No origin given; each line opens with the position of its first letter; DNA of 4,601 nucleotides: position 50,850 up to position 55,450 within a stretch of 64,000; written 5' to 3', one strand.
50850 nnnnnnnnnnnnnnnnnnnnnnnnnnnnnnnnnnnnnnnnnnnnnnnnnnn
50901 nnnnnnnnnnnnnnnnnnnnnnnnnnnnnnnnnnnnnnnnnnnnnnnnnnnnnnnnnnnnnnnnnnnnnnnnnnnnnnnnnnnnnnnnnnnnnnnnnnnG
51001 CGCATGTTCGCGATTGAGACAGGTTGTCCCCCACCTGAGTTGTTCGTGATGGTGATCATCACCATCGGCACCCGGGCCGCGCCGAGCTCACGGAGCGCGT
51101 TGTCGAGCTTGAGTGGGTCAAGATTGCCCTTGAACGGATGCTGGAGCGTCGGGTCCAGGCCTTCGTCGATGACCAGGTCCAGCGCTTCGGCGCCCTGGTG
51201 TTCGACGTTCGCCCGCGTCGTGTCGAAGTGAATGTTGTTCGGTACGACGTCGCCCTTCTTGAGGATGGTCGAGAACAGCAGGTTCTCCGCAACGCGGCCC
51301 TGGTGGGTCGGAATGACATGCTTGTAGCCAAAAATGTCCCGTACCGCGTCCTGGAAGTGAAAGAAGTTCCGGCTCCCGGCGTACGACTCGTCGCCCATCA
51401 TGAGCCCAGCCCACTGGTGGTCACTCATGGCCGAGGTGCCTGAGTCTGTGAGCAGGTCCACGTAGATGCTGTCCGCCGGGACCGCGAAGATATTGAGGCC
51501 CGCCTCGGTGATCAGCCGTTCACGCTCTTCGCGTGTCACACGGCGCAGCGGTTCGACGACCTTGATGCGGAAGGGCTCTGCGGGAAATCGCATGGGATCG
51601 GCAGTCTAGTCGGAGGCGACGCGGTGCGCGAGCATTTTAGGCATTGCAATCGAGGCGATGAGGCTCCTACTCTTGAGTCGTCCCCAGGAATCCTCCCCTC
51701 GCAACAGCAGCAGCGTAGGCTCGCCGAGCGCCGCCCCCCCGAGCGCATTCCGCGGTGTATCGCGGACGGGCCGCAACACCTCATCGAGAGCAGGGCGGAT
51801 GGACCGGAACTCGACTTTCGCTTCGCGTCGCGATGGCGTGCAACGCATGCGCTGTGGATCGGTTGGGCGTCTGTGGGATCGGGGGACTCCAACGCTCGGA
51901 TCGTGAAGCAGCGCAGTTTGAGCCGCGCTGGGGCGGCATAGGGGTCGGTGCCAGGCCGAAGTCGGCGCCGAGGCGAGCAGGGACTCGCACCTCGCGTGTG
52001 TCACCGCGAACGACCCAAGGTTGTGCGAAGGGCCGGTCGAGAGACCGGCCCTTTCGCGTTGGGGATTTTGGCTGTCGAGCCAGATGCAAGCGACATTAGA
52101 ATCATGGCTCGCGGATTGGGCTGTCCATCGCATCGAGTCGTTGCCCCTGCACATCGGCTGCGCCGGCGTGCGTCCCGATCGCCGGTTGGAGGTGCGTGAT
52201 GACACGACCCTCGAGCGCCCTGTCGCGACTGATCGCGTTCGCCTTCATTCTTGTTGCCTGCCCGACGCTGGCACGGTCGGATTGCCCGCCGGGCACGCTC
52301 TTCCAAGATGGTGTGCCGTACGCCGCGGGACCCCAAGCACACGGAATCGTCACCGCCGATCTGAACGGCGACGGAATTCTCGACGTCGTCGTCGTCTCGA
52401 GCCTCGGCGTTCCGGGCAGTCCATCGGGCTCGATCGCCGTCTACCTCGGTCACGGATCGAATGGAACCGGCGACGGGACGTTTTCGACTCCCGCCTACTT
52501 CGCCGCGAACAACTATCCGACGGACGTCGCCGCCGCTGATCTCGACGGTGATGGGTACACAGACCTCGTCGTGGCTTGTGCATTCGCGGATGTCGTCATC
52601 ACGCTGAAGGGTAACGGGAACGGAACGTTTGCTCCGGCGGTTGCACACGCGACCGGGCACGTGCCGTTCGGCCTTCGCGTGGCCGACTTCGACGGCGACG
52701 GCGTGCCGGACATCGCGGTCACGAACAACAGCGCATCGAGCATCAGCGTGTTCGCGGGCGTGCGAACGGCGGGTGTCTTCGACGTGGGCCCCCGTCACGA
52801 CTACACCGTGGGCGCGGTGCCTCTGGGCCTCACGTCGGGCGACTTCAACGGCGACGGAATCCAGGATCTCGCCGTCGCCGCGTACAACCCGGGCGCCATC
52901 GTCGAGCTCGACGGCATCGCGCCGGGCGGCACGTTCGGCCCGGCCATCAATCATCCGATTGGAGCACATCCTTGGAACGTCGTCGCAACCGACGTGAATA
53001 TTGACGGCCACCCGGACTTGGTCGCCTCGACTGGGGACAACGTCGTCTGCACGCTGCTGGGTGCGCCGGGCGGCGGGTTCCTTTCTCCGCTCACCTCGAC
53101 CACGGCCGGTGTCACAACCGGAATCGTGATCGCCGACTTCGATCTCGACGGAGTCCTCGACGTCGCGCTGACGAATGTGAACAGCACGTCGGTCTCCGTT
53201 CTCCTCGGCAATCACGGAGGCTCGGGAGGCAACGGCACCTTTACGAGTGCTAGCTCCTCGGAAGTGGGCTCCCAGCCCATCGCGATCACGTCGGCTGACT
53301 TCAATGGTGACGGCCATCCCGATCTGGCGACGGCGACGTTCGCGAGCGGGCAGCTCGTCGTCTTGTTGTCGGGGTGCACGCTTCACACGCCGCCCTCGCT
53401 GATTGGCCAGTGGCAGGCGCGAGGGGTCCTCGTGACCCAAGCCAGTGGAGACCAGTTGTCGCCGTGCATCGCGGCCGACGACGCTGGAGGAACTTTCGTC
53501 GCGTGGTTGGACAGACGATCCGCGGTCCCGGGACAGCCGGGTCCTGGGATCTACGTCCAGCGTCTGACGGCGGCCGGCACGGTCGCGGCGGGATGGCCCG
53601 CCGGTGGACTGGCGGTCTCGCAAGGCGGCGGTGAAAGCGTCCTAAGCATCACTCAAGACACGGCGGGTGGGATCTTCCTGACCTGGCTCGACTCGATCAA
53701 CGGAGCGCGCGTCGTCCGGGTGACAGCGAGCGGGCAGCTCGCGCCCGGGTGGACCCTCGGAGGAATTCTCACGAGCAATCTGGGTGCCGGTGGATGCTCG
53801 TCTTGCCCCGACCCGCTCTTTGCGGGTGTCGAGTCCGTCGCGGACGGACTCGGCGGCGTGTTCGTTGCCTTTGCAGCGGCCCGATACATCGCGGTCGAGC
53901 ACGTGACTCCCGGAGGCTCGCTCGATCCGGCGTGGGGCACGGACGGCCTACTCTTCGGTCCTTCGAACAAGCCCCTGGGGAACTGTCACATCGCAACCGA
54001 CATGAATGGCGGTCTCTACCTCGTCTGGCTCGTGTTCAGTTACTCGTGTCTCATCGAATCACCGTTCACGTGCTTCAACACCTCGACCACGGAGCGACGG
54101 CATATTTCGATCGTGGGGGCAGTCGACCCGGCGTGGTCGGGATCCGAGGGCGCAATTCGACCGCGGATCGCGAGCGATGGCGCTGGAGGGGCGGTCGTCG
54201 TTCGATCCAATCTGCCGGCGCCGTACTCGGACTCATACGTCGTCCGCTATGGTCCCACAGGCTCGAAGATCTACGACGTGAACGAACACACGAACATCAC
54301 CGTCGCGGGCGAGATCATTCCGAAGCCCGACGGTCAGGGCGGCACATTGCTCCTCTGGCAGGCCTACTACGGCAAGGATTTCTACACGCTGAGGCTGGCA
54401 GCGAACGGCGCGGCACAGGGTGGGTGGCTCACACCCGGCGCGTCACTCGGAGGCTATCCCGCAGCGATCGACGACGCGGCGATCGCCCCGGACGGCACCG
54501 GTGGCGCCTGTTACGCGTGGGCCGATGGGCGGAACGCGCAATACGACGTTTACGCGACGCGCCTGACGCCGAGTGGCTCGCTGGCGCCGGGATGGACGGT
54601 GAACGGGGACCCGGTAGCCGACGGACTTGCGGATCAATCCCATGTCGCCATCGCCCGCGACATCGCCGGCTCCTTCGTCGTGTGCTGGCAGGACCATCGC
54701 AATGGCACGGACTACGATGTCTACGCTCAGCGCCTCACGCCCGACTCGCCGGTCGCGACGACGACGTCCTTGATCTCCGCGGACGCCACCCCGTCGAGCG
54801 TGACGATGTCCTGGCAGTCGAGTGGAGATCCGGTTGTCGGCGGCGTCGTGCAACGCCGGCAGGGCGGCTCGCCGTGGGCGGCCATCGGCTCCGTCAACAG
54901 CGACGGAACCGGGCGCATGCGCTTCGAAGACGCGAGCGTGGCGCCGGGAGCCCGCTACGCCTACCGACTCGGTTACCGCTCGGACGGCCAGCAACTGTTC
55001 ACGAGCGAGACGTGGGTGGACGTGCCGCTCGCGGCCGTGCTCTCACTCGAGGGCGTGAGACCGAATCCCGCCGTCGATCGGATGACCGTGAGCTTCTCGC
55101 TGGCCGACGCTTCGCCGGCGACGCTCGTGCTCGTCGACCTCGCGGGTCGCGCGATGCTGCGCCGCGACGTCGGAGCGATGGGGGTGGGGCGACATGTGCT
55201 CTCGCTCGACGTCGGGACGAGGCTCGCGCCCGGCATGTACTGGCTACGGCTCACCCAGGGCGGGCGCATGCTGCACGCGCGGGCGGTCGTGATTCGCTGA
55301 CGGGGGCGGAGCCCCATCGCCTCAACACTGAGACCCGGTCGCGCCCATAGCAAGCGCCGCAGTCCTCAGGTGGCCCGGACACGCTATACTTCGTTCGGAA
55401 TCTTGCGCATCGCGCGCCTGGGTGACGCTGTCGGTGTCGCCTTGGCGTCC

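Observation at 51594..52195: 600-bp lower-GC spacer with an orphan plus-strand intrinsic terminator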

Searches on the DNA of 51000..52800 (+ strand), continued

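Call 71: search_with_rna_model(model_id=R1, sources=[L115, L116], max_evalue=1, show_alignments=2)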
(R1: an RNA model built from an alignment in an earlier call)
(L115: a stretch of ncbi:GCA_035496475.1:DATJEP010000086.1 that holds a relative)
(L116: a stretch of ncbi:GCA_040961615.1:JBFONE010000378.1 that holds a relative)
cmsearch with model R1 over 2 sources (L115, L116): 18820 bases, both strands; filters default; matches with E-value up to 1: 6.
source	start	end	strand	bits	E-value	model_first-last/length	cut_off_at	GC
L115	3682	3758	-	96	8.1e-24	1-77/77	no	0.6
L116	3615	3691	-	95.5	1.1e-23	1-77/77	no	0.6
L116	3048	3173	+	16.7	0.014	1-77/77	no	0.69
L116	5041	5083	-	14.9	0.04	1-77/77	no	0.7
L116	7514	7590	-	12.9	0.14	1-77/77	no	0.71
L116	1309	1399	-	12.3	0.2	1-77/77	no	0.77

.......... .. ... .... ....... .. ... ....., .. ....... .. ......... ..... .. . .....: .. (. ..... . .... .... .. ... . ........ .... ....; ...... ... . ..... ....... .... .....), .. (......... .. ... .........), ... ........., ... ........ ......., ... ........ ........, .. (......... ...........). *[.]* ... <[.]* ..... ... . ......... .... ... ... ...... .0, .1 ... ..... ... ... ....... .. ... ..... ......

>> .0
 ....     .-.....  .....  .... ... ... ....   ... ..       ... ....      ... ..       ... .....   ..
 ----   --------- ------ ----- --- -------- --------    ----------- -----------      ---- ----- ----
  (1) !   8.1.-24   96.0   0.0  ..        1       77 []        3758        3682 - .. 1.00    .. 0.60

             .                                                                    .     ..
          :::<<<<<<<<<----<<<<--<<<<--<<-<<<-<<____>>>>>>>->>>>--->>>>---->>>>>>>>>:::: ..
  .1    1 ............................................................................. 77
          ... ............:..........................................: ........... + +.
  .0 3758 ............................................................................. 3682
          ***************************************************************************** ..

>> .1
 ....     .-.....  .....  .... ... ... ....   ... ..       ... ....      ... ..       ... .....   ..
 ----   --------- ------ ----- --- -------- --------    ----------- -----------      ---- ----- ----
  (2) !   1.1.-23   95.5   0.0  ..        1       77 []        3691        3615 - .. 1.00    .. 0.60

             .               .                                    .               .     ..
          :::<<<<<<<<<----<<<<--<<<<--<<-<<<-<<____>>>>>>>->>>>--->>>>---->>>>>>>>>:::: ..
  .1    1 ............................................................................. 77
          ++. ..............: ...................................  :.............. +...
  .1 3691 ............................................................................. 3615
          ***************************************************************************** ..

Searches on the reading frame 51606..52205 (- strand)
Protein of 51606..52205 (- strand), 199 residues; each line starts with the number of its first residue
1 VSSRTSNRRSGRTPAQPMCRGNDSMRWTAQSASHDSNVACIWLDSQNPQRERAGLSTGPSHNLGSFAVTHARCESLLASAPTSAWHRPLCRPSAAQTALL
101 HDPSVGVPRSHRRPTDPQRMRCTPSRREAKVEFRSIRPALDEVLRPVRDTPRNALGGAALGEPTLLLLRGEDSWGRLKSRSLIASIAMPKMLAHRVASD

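Call 9: search_protein_families(library=pfam, proteins=[window:51606-52205:-], max_evalue=0.01)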
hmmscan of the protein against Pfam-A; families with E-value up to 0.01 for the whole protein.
window:51606-52205:- (199 aa): 0 families

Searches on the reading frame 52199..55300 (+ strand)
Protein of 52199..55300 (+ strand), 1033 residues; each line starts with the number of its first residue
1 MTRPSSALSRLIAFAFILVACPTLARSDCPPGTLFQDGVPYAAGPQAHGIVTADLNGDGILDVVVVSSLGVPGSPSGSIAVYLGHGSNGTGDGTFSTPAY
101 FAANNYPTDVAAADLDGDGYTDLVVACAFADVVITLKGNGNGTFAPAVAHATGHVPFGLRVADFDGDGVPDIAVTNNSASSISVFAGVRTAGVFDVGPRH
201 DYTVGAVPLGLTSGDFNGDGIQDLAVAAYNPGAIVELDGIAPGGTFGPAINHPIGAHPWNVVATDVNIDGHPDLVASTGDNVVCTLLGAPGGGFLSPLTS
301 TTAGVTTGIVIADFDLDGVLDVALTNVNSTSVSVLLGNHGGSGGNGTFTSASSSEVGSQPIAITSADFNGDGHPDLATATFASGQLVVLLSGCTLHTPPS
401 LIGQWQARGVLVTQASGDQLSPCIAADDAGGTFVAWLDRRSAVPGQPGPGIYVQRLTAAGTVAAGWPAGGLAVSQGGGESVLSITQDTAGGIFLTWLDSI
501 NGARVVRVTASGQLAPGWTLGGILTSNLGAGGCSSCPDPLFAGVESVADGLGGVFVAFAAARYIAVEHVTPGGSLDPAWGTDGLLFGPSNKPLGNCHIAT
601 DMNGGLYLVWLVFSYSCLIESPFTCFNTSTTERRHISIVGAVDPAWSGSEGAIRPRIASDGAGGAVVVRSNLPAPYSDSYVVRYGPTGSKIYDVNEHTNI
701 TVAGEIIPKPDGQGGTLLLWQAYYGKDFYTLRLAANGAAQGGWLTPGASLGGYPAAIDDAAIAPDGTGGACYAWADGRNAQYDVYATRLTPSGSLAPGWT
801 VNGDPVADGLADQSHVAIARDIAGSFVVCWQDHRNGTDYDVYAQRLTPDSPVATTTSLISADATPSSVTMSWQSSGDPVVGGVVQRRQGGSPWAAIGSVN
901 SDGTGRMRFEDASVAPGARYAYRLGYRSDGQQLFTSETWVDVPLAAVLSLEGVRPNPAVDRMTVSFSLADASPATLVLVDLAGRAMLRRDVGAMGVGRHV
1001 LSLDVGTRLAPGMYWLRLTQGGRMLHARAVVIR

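Call 9: search_protein_families(library=pfam, proteins=[window:52199-55300:+], max_evalue=0.01)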
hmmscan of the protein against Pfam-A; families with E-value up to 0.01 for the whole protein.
window:52199-55300:+ (1033 aa): 3 families
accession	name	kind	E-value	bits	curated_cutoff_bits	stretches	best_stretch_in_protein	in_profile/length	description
PF13517.12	FG-GAP_3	-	1.8e-40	137.8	26.9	6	54-125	1-61/61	FG-GAP-like repeat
PF01839.29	FG-GAP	-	2.3e-27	94.8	22.1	5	107-137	2-27/37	FG-GAP repeat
PF18962.6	Por_Secre_tail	-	0.0065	17.2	27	0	955-1026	3-70/75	Secretion system C-terminal sorting domain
